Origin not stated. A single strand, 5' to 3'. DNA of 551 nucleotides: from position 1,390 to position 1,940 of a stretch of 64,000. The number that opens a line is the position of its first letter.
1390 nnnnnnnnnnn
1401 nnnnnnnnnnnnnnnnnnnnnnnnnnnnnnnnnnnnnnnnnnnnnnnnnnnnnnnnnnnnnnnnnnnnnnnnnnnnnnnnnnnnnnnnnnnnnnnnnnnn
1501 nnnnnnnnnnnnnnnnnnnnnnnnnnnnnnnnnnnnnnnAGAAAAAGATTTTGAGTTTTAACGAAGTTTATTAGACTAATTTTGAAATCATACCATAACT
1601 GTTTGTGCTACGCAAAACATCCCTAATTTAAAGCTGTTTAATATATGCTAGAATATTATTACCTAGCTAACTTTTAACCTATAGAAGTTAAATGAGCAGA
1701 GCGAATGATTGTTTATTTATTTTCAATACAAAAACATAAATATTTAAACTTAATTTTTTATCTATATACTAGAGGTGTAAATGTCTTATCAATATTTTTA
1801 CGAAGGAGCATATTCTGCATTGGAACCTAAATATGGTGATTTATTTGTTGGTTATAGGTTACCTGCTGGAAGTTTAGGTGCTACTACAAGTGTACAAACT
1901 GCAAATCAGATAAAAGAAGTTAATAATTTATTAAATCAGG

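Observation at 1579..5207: Imperfect ~135-150 bp inverted repeats bracket a three-gene cassette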

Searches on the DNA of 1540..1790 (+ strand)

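Call 43: search_rna_families(source=window, start=1540, end=1790, threshold=evalue, max_evalue=10)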
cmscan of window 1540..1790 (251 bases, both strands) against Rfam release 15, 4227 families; matches with E-value up to 10: 5.
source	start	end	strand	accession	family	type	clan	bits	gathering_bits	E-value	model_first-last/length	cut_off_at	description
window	1636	1693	-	RF01349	CRISPR-DR40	Gene; CRISPR;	-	21.5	42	0.6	1-30/30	no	CRISPR RNA direct repeat element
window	1560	1659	+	RF02920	Fusobacteriales-1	Cis-reg;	-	19.8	52.1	1.3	1-113/113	no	Fusobacteriales-1 RNA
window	1691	1777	-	RF02625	WsnRNA46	Gene; sRNA;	-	15.9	65.3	1.8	3-151/151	no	Wolbachia sRNA 46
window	1540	1553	-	RF02219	ZNRD1-AS1_2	Gene; lncRNA;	-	11.9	60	1.3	1-14/76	3'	ZNRD1 antisense RNA 1 conserved region 2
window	1542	1561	+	RF02129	GNAS-AS1_3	Gene; lncRNA;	-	9.8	42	8.4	1-38/38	no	GNAS antisense RNA 1 conserved region 3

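Call 70: search_dna_similar(query=window:1575-1732:+, collection=plasmids, mode=distant, max_evalue=0.01)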
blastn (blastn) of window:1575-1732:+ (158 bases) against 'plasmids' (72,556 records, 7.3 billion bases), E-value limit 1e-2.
No match.

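Call 71: search_dna_similar(query=window:1575-1732:+, collection=phages, mode=distant, max_evalue=0.01)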
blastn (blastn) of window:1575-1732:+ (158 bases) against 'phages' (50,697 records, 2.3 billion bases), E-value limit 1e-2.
No match.
